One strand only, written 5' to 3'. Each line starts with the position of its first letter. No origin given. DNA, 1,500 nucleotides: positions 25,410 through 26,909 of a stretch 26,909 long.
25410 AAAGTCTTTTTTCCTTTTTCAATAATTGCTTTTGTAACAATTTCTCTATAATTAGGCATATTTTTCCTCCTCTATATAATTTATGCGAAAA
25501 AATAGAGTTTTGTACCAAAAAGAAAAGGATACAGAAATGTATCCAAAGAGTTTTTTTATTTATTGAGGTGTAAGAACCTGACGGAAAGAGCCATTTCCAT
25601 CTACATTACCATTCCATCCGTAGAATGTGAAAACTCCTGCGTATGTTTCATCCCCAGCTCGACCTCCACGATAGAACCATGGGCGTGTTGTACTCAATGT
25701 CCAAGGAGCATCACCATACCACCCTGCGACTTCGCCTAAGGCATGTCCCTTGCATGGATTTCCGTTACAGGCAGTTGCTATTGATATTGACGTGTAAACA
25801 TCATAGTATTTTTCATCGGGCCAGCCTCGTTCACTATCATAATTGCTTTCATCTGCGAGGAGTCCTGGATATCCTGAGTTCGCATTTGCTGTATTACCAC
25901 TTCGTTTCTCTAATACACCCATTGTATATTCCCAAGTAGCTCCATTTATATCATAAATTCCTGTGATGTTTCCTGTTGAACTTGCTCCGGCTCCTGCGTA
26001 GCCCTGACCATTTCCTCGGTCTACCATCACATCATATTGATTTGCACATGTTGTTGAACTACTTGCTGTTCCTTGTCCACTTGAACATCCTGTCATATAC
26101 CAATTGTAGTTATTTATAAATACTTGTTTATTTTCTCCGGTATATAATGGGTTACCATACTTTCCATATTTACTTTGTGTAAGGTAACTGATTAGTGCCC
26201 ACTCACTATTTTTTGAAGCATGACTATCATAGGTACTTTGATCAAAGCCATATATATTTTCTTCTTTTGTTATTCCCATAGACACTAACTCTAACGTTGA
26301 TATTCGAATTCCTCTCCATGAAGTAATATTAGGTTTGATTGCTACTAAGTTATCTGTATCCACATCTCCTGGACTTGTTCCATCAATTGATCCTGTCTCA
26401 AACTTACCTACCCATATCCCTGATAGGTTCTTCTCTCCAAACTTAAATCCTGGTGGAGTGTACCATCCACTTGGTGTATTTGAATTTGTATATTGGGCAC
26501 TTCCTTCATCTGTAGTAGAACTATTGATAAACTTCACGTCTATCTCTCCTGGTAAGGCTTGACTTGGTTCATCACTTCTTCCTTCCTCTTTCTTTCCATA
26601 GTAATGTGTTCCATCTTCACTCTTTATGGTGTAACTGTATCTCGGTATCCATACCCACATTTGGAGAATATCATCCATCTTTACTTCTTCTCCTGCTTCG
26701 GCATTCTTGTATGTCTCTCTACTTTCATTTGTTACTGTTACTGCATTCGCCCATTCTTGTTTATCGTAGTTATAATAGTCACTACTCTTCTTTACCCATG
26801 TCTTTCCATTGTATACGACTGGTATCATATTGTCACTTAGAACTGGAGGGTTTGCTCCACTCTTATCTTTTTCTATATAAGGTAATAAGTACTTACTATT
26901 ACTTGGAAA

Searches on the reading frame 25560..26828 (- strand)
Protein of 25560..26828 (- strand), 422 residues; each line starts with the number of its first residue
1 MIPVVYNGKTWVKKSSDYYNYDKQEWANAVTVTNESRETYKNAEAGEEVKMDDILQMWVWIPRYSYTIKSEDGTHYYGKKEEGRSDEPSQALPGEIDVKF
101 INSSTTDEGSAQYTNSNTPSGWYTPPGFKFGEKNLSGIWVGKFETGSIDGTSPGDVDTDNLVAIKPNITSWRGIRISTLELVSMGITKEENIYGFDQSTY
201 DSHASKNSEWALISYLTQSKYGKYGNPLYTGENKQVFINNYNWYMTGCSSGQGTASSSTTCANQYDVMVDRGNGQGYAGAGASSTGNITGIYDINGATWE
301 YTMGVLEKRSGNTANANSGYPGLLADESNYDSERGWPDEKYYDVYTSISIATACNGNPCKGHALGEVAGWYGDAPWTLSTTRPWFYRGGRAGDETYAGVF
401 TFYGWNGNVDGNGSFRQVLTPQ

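Call 5: search_protein_families(library=pfam, proteins=[window:25560-26828:-], max_evalue=1)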
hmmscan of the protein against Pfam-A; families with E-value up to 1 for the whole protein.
window:25560-26828:- (422 aa): 1 family
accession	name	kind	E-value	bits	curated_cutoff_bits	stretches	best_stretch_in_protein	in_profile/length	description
PF07509.16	DUF1523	-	0.00067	19.5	23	1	90-136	58-102/176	Protein of unknown function (DUF1523)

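Call 6: search_protein_families(library=ncbifam, proteins=[window:25560-26828:-], max_evalue=1)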
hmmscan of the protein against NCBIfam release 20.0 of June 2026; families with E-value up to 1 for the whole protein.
window:25560-26828:- (422 aa): 0 families
